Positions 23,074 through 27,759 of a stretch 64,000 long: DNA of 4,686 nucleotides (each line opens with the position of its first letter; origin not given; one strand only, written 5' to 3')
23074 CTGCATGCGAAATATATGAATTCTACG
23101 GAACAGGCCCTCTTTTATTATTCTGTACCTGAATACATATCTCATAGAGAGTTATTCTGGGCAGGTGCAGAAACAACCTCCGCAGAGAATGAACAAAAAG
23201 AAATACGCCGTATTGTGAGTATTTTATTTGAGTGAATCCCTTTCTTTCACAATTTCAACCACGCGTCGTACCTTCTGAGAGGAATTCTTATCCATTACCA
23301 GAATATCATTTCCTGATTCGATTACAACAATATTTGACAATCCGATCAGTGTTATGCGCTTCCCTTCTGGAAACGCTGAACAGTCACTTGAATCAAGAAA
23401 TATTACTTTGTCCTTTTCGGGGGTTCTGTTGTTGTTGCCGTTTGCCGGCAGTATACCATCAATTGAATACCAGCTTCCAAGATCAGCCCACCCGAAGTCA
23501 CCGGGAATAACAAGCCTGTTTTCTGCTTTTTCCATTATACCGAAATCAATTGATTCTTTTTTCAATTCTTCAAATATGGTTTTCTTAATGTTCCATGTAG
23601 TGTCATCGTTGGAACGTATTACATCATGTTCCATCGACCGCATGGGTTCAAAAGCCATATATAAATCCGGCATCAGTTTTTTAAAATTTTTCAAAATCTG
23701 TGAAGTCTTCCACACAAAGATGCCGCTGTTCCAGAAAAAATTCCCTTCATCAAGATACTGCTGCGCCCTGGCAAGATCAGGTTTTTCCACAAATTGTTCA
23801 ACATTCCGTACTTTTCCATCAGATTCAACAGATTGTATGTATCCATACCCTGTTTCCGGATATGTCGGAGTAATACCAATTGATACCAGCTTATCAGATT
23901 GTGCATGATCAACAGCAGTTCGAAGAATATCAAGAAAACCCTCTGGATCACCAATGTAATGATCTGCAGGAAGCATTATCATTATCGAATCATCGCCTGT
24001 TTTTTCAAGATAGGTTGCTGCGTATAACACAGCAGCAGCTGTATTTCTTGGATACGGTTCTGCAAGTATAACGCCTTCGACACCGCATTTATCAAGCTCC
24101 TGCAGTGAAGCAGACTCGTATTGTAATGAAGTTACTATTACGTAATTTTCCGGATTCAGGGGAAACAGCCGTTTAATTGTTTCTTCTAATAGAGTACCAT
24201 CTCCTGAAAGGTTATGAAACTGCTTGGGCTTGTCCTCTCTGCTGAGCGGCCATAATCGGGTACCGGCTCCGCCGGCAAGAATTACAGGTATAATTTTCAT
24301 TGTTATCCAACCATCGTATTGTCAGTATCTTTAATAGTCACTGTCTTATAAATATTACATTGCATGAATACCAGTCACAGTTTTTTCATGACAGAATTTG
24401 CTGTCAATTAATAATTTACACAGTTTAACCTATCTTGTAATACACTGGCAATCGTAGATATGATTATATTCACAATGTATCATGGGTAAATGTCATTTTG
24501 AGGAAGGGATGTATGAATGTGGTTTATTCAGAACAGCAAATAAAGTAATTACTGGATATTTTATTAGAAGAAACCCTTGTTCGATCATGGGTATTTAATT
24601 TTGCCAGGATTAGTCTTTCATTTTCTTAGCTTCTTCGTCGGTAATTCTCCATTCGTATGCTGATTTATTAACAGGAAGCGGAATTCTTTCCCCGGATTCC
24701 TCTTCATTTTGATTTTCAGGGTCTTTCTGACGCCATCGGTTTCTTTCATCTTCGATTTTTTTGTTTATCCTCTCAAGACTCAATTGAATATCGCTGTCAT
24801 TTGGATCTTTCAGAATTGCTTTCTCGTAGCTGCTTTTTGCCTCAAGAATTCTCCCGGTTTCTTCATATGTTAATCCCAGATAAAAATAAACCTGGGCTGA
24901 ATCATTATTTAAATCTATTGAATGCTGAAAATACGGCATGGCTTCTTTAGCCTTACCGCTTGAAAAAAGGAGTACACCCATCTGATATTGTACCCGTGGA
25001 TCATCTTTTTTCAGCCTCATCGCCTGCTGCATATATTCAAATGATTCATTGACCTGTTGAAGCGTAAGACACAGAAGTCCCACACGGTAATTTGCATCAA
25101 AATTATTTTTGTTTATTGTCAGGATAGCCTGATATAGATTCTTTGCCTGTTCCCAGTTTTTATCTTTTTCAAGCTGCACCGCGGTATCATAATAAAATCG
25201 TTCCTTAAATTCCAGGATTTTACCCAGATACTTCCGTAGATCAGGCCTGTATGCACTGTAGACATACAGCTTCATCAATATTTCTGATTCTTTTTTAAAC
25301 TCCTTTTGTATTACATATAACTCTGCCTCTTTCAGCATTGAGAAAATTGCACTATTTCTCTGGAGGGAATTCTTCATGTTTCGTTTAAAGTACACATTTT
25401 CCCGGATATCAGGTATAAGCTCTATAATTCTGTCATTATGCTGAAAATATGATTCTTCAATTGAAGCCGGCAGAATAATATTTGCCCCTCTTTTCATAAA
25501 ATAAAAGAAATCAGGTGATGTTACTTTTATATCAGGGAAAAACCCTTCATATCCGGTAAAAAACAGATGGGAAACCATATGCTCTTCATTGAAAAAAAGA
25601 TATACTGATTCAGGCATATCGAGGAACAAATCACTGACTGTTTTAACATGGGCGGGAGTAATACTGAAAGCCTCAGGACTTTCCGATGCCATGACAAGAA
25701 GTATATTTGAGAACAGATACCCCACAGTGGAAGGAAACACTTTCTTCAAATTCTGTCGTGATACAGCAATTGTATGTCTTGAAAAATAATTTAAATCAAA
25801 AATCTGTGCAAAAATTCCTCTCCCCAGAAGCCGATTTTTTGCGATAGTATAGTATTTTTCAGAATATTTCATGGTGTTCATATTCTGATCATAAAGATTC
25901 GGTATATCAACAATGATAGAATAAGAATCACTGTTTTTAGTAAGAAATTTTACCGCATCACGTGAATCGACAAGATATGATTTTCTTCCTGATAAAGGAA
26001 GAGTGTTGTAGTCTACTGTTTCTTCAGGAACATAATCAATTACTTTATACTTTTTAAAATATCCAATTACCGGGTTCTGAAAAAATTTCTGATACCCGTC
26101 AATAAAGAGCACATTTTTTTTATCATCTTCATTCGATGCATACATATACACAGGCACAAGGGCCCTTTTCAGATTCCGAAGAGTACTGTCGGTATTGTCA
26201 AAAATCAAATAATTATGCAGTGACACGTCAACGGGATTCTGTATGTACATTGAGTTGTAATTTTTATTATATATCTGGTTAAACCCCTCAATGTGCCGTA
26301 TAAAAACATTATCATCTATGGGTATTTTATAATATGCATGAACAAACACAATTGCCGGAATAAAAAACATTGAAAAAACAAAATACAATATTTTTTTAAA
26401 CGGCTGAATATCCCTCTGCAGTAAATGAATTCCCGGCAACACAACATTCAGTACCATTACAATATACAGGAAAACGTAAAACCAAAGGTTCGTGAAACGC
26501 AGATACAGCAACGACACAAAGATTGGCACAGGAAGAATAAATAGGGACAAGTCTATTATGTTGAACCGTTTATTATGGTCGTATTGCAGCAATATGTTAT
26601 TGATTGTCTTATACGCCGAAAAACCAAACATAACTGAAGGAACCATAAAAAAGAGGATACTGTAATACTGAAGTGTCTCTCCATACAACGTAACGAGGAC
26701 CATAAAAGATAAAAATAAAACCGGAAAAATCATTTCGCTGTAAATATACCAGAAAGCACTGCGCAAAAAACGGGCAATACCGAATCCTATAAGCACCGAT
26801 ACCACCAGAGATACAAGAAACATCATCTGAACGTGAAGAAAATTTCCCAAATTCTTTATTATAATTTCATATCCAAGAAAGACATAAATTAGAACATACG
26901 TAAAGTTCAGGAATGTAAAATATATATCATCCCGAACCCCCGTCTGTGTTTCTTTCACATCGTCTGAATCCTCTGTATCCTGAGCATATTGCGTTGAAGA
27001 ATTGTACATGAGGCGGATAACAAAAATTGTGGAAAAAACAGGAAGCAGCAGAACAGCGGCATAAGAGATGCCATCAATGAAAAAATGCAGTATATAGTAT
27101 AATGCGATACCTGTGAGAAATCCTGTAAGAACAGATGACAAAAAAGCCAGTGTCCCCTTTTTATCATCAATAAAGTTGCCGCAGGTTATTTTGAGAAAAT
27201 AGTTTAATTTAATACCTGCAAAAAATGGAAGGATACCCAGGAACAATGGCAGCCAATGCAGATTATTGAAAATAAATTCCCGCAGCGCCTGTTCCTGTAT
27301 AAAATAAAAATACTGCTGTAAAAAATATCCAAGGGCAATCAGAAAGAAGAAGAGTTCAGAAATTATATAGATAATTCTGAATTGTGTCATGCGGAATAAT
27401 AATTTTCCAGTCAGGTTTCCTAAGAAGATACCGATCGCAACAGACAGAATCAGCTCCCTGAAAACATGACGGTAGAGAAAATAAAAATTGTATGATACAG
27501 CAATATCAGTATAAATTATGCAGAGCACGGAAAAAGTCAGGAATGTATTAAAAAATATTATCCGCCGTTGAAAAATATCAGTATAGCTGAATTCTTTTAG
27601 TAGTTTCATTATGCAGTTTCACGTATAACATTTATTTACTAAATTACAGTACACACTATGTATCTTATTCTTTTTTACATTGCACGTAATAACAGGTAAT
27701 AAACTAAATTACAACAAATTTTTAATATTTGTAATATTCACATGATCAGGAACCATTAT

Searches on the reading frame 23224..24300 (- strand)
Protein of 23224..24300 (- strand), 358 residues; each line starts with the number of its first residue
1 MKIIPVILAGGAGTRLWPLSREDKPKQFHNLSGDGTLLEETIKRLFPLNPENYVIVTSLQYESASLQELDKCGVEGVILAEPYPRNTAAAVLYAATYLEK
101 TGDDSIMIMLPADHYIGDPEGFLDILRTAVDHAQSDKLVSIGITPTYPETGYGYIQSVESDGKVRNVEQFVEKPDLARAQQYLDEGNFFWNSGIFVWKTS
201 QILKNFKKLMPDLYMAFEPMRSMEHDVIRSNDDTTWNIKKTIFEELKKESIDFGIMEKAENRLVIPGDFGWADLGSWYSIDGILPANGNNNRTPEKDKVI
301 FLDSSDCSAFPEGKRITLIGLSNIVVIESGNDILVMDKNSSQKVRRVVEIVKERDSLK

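Call 69: search_protein_families(library=pfam, max_evalue=0.00001, proteins=[window:23224-24300:-])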
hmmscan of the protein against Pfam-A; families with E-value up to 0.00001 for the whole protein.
window:23224-24300:- (358 aa): 3 families
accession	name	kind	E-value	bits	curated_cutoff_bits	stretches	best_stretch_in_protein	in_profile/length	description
PF00483.29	NTP_transferase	-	6.9e-47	160.5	21.2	1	5-280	2-235/245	Nucleotidyl transferase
PF22640.1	ManC_GMP_beta-helix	-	2.8e-09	37.2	27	1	298-349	2-53/55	MannoseP isomerase/GMP-like beta-helix domain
PF12804.13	NTP_transf_3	-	1.2e-07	32.5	27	1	6-120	2-102/160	MobA-like NTP transferase domain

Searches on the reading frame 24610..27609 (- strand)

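Call 69: search_protein_families(library=pfam, max_evalue=0.00001, proteins=[window:24610-27609:-])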
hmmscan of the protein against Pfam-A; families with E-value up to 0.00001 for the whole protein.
window:24610-27609:- (999 aa): 9 families
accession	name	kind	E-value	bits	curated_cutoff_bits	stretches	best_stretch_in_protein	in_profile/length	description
PF07719.23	TPR_2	-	2.8e-17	61.8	27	0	905-938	1-34/34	Tetratricopeptide repeat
PF13181.12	TPR_8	-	5.6e-14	51.5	25.7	0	905-937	1-33/34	Tetratricopeptide repeat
PF14559.12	TPR_19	-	2.1e-11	44.4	25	0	881-943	1-63/68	Tetratricopeptide repeat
PF00515.34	TPR_1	-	8.1e-11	41.7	27.8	0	905-938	1-34/34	Tetratricopeptide repeat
PF13431.12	TPR_17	-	3e-10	40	24.4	0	893-924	1-32/34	Tetratricopeptide repeat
PF13414.12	TPR_11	-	2.7e-09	37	26.8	0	881-919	4-42/42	TPR repeat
PF13424.12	TPR_12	-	1.6e-07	31.8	30.1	0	872-932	4-72/77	Tetratricopeptide repeat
PF13428.12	TPR_14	-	4e-07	30.5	23.5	0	871-912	1-42/44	Tetratricopeptide repeat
PF13174.12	TPR_6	-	5.7e-07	30.2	26.3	0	907-937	2-32/33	Tetratricopeptide repeat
